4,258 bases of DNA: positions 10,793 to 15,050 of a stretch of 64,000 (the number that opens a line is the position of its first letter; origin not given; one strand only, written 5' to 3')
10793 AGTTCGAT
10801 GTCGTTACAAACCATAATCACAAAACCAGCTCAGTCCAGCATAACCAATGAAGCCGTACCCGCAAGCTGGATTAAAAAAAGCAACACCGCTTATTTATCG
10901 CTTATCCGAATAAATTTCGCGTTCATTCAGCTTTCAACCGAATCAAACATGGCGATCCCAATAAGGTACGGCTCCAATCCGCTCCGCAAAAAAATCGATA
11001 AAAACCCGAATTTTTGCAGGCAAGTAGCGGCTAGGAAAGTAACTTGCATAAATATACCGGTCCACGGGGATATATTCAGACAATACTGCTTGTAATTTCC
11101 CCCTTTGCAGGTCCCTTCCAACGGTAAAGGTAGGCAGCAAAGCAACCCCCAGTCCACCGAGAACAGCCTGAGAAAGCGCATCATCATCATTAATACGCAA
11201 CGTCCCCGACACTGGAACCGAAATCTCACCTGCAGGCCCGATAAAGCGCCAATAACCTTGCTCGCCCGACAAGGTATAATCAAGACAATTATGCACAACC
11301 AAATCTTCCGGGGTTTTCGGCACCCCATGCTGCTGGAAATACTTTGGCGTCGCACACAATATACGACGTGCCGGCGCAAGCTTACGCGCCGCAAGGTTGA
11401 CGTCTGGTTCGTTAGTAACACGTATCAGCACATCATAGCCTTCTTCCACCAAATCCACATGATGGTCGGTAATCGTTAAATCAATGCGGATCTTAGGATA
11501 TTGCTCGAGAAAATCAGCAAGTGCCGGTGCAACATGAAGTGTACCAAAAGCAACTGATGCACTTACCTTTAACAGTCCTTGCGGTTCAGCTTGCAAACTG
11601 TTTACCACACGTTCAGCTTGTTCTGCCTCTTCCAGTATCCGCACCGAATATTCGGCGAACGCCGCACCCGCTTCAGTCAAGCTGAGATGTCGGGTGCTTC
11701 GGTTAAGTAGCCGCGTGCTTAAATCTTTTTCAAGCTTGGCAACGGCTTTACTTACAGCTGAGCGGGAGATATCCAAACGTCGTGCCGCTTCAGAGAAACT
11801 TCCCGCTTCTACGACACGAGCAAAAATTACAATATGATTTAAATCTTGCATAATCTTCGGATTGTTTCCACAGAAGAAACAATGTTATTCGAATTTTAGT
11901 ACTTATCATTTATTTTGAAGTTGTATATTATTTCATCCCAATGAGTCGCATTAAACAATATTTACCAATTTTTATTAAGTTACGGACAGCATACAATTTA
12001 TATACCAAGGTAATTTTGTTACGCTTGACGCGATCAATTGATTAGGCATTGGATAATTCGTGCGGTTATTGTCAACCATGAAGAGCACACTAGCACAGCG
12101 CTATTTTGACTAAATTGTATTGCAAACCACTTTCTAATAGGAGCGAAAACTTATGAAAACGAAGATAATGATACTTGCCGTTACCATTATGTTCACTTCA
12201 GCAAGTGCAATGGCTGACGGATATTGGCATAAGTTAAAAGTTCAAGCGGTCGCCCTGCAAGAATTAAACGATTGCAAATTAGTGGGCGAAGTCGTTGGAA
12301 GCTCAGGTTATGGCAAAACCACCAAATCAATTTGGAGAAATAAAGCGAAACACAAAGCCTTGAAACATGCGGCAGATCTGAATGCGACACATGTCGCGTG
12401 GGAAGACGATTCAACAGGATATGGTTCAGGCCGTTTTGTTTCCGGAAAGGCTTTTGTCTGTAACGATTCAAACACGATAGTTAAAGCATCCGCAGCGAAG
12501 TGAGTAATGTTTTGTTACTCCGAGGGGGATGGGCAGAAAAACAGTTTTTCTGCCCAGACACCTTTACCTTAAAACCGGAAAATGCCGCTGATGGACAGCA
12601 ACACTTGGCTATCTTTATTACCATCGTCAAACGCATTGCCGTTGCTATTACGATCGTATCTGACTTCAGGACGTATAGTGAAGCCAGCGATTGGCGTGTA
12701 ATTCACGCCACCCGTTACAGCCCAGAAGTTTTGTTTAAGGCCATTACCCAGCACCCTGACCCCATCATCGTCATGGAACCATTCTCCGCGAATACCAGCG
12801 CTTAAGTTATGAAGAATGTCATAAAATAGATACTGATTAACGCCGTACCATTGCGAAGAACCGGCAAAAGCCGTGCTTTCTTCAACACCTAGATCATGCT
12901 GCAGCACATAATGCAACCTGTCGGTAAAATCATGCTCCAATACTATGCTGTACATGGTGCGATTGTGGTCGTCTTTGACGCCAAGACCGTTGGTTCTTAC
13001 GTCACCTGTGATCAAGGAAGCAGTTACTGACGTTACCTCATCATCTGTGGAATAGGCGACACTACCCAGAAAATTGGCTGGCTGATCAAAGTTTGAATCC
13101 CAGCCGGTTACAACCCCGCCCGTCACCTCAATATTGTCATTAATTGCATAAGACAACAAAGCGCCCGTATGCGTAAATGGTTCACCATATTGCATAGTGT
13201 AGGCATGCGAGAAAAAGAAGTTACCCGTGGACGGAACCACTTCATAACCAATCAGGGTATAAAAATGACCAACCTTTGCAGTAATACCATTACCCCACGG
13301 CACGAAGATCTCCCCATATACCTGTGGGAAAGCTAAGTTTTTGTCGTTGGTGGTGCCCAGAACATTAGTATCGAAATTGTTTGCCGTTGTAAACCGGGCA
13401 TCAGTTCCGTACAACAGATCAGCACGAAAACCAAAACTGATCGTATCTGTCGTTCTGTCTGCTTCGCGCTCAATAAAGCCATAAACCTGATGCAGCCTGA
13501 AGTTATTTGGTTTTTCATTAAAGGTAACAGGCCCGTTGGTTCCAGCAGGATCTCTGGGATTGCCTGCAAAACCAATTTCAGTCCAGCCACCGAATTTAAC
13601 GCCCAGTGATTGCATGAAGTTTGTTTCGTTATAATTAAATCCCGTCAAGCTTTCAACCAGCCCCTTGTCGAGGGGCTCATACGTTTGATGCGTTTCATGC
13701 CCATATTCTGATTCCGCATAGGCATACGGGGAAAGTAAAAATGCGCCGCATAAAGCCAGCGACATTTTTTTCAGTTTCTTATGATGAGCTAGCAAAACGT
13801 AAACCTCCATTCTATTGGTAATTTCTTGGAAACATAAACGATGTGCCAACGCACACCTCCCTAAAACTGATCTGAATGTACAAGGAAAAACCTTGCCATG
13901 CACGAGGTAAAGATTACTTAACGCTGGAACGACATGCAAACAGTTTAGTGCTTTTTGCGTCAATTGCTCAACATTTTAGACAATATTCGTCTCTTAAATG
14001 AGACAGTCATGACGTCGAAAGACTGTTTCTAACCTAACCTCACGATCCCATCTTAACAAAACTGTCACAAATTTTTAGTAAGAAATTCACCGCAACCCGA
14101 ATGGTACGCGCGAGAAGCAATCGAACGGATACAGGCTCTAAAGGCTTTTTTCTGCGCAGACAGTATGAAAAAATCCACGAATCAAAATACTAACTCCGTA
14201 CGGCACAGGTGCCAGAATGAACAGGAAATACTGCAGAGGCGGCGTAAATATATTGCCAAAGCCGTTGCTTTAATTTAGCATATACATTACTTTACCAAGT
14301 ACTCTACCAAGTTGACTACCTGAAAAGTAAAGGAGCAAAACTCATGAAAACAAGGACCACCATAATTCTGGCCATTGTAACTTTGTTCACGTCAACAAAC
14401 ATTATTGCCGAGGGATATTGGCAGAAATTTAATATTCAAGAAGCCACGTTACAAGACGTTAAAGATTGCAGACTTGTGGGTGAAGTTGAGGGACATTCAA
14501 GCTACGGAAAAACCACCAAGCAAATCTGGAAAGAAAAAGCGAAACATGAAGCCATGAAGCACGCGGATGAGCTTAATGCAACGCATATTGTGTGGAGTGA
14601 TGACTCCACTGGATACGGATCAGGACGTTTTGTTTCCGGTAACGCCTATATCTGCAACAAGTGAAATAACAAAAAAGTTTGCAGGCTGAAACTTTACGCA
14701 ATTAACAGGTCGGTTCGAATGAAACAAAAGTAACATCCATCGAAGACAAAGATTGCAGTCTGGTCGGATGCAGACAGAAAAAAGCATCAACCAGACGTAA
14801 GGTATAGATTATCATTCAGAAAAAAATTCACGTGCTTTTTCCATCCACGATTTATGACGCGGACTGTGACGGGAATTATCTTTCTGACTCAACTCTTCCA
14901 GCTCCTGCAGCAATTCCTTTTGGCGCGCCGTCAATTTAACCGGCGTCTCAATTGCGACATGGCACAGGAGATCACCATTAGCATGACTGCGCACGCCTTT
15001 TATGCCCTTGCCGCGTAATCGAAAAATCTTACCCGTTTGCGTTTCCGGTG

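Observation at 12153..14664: Beta-barrel porin bracketed by two near-identical secreted DUF4156-like paralogs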

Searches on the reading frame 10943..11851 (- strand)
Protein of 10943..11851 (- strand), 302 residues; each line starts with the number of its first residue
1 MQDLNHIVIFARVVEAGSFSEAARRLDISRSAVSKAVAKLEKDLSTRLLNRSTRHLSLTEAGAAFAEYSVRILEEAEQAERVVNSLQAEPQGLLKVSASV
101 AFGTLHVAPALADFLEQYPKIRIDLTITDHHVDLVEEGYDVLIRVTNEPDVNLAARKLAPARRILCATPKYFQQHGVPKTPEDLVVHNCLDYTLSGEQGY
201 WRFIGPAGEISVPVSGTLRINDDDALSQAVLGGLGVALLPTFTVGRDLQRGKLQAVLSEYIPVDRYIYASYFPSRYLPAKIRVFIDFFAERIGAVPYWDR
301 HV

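Call 3: search_protein_families(library=pfam, proteins=[window:10943-11851:-], max_evalue=1)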
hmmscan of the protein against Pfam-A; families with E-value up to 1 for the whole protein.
window:10943-11851:- (302 aa): 17 families
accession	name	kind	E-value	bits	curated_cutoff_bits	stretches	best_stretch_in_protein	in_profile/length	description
PF03466.25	LysR_substrate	-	1.9e-40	138.9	28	1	88-291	2-207/209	LysR substrate binding domain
PF00126.33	HTH_1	-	1.3e-21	76.8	26.6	1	4-62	1-59/60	Bacterial regulatory helix-turn-helix protein, lysR family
PF12802.13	MarR_2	-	0.0003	21.3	27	1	18-42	22-46/61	MarR family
PF25213.1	HVO_A0261_N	-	0.0021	18.4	35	1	20-81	28-86/86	HVO_A0261 N-terminal domain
PF13412.12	HTH_24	-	0.0038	17.2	21.9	1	18-43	19-44/48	Winged helix-turn-helix DNA-binding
PF08279.18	HTH_11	-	0.019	15.3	25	1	23-44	22-43/55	HTH domain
PF01325.25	Fe_dep_repress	-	0.034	14.8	26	1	20-43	26-49/60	Iron dependent repressor, N-terminal DNA binding domain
PF04545.22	Sigma70_r4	-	0.034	14.1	24.1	1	11-35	15-39/50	Sigma-70, region 4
PF09339.16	HTH_IclR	-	0.038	14.2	22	1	10-41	12-43/52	IclR helix-turn-helix domain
PF02954.25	HTH_8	-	0.04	14.1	22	1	17-39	19-41/42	Bacterial regulatory protein, Fis family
PF12840.13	HTH_20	-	0.044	14.2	27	1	16-42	18-44/51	Helix-turn-helix domain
PF21961.1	AppA_4HB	-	0.053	14.5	27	1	30-90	2-60/81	AppA, four helix bundle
PF08281.18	Sigma70_r4_2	-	0.054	13.6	25.7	1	8-39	18-49/54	Sigma-70, region 4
PF01047.28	MarR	-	0.07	13.5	24.6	1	20-42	21-43/59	MarR family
PF17211.8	VHL_C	-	0.078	13.2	22.4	0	104-126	22-44/49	VHL box domain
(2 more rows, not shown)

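Call 4: search_protein_families(library=ncbifam, proteins=[window:10943-11851:-], max_evalue=1)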
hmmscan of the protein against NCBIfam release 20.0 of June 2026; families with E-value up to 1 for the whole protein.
window:10943-11851:- (302 aa): 70 families (the best 25 are shown)
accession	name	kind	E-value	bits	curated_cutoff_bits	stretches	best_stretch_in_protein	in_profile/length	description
NF040888.1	trans_reg_YafC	equivalog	1.7e-67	227.4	470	1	5-291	6-292/293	DNA-binding transcriptional regulator YafC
NF007917.1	PRK10632.1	equivalog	4.5e-55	186.9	425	1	1-291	1-291/303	HTH-type transcriptional activator AaeR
NF011573.0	PRK14997.1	equivalog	5.5e-54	183.3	380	1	1-291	3-296/303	LysR family transcriptional regulator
NF007315.1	PRK09801.1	equivalog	1.2e-52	178.8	398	1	9-290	13-294/301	L-tartrate utilization transcriptional activator TtdR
NF008352.0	PRK11139.1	subfamily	8.1e-38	130.2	288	1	10-292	14-292/305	transcriptional regulator GcvA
NF040786.1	LysR_Sec_metab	equivalog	7.1e-35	120.5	250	2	3-130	2-129/298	selenium metabolism-associated LysR family transcriptional regulator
NF007491.0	PRK10086.1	equivalog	6.6e-29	100.7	316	1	4-292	19-309/313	DNA-binding transcriptional regulator DsdC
TIGR03418.1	chol_sulf_TF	equivalog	3.7e-25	88.5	324.8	1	3-287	2-287/291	choline sulfate utilization transcriptional regulator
NF040889.1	trans_reg_YeiE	equivalog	1.3e-24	86.9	480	2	4-130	5-127/288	DNA-binding transcriptional regulator YeiE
NF008416.0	PRK11242.1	equivalog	9.9e-24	84.2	277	1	4-141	3-143/300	transcriptional regulator CynR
NF053705.1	TransRegGltCGpos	equivalog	1.9e-22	79.9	350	2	4-128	3-127/300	glutamate biosynthesis transcriptional regulator GltC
TIGR02036.1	dsdC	equivalog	4.4e-22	78.4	352.4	1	10-291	16-300/302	DNA-binding transcriptional regulator DsdC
TIGR03339.1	phn_lysR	subfamily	7.3e-22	77.9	341.1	1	10-249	5-243/279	aminoethylphosphonate catabolism associated LysR family transcriptional regulator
NF045990.1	TransRegCbbRRhodb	equivalog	1.1e-21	77.2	450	1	7-268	11-276/304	LysR family regulator CbbR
NF047520.1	trans_act_CidR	equivalog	1.5e-21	76.8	415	1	3-126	2-125/292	cidABC operon transcriptional activator CidR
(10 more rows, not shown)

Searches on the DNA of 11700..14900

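Call 52: search_rna_families(source=window, start=11700, end=14900, threshold=evalue, max_evalue=1)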
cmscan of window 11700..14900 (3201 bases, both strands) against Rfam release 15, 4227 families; matches with E-value up to 1: 2.
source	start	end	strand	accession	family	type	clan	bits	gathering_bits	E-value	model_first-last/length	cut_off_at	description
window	14609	14802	+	RF03037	PAGEV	Gene; sRNA;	-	17.8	61.1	0.18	1-185/185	no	PAGEV RNA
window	13103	13246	+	RF01849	alpha_tmRNA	Gene;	CL00001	12.4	50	0.63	1-355/355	no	Alphaproteobacteria transfer-messenger RNA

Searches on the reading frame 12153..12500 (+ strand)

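Call 3: search_protein_families(library=pfam, proteins=[window:12153-12500:+], max_evalue=1)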
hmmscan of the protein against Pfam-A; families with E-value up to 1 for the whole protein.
window:12153-12500:+ (116 aa): 0 families

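Call 4: search_protein_families(library=ncbifam, proteins=[window:12153-12500:+], max_evalue=1)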
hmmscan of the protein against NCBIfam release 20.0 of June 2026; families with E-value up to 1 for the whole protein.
window:12153-12500:+ (116 aa): 1 family
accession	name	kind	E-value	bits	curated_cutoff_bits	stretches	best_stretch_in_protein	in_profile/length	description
NF041599.1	reg_PtrA_PA2808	domain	0.037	14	31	1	1-23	1-23/46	co-regulatory protein PtrA N-terminal domain-containing protein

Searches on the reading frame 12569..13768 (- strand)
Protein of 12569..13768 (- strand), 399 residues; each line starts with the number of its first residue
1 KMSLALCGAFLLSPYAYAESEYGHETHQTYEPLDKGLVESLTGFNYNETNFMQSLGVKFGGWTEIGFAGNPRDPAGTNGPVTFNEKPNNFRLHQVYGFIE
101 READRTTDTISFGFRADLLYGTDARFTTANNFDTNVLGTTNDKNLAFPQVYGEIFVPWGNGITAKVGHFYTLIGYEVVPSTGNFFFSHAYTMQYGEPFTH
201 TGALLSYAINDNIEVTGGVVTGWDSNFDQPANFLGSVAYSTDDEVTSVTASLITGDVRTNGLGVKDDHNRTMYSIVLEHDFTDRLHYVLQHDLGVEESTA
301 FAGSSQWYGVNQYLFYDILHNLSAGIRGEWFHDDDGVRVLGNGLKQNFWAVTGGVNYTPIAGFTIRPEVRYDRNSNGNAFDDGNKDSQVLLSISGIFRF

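Call 3: search_protein_families(library=pfam, proteins=[window:12569-13768:-], max_evalue=1)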
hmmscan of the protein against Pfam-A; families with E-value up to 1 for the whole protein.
window:12569-13768:- (399 aa): 3 families
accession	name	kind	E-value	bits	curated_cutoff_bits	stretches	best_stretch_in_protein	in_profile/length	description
PF07642.17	BBP2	-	8.7e-90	301.8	26.2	1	57-399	2-339/339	Putative beta-barrel porin-2, OmpL-like. bbp2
PF02530.20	Porin_2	-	0.0021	18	22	1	346-378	303-335/357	Porin subfamily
PF08755.16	YccV-like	-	0.053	14.3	22.8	1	218-299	18-82/101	Hemimethylated DNA-binding protein YccV like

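Call 4: search_protein_families(library=ncbifam, proteins=[window:12569-13768:-], max_evalue=1)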
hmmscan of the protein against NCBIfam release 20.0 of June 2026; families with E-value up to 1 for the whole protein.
window:12569-13768:- (399 aa): 1 family
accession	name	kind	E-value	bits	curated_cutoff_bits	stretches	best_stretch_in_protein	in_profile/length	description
NF040981.1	Ve_YrIlm_NTERM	equivalog_domain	0.018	13.6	750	1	335-376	309-351/477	YrIlm family inverse autotransporter adhesin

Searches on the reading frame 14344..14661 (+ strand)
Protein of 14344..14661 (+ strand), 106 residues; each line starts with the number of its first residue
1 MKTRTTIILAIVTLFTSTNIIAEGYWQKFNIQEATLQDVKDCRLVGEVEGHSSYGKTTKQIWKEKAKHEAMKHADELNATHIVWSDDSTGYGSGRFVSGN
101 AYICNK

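Call 3: search_protein_families(library=pfam, proteins=[window:14344-14661:+], max_evalue=1)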
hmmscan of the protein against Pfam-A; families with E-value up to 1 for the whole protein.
window:14344-14661:+ (106 aa): 1 family
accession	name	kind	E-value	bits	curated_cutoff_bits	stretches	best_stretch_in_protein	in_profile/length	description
PF13698.11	DUF4156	-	0.043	14.6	28.9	1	34-104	13-90/90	Domain of unknown function (DUF4156)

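Call 4: search_protein_families(library=ncbifam, proteins=[window:14344-14661:+], max_evalue=1)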
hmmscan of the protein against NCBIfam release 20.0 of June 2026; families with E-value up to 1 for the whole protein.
window:14344-14661:+ (106 aa): 0 families

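Call 13: find_homologous_proteins(query=window:14344-14661:+, max_evalue=0.001)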
Query window:14344-14661:+ (106 aa): 10 proteins with E <= 0.001 among 10 candidates.
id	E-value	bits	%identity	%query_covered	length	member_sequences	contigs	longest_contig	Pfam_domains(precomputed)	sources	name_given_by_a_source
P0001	3.3e-65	234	99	100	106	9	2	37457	-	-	-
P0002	1.3e-60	220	92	100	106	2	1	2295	-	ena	-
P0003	9.5e-58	211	91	100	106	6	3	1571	-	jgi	jgi:hypothetical protein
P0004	2.2e-56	206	92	81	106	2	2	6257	-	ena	-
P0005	2.0e-50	187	79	100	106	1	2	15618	-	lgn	-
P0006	1.0e-41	159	70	99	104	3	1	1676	-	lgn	-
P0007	2.3e-39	151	68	97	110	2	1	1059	-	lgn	-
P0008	1.3e-38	149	68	100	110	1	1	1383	-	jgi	jgi:hypothetical protein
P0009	8.0e-34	134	61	92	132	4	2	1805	-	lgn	-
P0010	2.2e-22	97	66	67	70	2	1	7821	-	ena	-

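Call 20: find_encoding_contigs(protein=P0005, flank=6000, max_places=4)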
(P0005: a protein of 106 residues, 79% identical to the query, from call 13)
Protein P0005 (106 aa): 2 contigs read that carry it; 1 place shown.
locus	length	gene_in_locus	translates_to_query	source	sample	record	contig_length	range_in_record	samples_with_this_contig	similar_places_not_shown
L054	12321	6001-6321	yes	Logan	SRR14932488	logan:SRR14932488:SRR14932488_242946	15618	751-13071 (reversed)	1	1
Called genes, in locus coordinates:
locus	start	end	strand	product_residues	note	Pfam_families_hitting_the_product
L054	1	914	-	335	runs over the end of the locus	-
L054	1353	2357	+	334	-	PF01745:IPT (weak), PF13671:AAA_33 (faint), PF01715:IPPT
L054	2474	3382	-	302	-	PF00126:HTH_1, PF03466:LysR_substrate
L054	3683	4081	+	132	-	-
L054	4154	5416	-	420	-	PF07642:BBP2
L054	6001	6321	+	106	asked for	-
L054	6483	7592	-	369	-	PF00226:DnaJ, PF01556:DnaJ_C, PF15777:Anti-TRAP (faint), PF00684:DnaJ_CXXCXGXG, PF27439:DnaJ_C_2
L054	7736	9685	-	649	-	PF00012:HSP70, PF06723:MreB_Mbl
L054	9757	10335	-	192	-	PF01025:GrpE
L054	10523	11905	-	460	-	PF00206:Lyase_1, PF08328:ASL_C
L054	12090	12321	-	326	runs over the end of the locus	?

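Call 21: find_encoding_contigs(protein=P0009, flank=6000, max_places=4)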
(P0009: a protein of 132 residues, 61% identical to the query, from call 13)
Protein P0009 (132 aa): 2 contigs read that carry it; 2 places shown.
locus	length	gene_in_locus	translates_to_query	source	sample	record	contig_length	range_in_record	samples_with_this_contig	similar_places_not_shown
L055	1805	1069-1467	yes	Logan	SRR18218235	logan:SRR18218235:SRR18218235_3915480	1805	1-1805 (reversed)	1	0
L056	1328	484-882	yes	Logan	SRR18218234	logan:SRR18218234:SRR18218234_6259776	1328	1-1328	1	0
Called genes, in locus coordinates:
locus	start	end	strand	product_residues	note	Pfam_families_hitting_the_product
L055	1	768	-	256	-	?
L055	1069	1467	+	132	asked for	-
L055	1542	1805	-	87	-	?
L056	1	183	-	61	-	?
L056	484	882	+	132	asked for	-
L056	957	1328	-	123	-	?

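Call 22: find_encoding_contigs(protein=P0010, flank=6000, max_places=4)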
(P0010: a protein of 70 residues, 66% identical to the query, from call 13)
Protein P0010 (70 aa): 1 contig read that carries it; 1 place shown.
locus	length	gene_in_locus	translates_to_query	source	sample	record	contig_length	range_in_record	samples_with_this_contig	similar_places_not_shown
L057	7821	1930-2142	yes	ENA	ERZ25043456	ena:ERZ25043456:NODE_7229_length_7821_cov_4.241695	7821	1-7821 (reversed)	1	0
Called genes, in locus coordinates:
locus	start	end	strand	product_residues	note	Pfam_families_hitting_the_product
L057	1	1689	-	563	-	?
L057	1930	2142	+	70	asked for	-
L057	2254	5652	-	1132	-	PF12795:MscS_porin, PF12794:MscS_TM, PF21088:MS_channel_1st (weak), PF00924:MS_channel_2nd, PF21082:MS_channel_3rd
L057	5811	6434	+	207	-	PF04403:PqiA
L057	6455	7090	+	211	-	PF04403:PqiA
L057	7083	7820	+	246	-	?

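Call 75: find_encoding_contigs(protein=P0006, flank=3000, max_places=3)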
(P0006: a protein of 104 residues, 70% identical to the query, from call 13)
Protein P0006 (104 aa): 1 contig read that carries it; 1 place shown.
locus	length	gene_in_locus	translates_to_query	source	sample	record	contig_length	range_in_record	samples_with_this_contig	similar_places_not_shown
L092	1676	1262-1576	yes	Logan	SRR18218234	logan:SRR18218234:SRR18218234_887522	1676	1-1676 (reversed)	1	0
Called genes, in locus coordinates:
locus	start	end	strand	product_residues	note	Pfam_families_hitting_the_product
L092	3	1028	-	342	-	?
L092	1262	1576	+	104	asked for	-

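Call 76: find_encoding_contigs(protein=P0008, flank=3000, max_places=3)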
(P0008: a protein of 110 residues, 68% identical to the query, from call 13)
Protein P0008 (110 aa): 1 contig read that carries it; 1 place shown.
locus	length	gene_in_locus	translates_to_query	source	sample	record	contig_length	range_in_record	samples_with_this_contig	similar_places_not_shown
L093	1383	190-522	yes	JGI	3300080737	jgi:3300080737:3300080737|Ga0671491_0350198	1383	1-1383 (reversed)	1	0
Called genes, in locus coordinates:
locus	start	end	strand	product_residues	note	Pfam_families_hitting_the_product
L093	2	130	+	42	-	?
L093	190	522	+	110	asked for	-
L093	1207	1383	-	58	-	?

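Call 77: find_encoding_contigs(protein=P0007, flank=3000, max_places=3)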
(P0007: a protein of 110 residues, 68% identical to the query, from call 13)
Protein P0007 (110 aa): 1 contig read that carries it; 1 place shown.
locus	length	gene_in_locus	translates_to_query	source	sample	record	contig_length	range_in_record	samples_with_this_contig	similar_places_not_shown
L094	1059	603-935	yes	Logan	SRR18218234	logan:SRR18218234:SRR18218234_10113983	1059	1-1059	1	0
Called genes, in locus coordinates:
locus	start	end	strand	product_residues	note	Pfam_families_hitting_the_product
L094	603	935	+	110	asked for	-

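Call 79: search_protein_families(library=pfam, proteins=[L092:3-1028:-, L093:1207-1383:-, L057:1-1689:-], max_evalue=0.001)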
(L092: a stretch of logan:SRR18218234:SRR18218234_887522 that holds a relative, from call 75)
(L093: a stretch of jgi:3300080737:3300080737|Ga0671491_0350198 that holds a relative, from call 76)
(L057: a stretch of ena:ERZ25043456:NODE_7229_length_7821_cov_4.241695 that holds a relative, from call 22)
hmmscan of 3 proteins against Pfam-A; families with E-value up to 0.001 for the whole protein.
L092:3-1028:- (342 aa): 2 families
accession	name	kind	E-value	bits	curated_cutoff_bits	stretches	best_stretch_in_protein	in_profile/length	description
PF00501.34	AMP-binding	-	1.5e-42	146.3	29.9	1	120-338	2-232/384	AMP-binding enzyme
PF00550.31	PP-binding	-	3.3e-11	43.7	20.8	1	30-80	16-65/67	Phosphopantetheine attachment site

L093:1207-1383:- (58 aa): 0 families

L057:1-1689:- (563 aa): 2 families
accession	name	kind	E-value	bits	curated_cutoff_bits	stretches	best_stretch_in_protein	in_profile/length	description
PF00501.34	AMP-binding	-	4.6e-63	213.7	29.9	1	122-520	2-384/384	AMP-binding enzyme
PF00550.31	PP-binding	-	1.7e-10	41.5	20.8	1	32-82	16-65/67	Phosphopantetheine attachment site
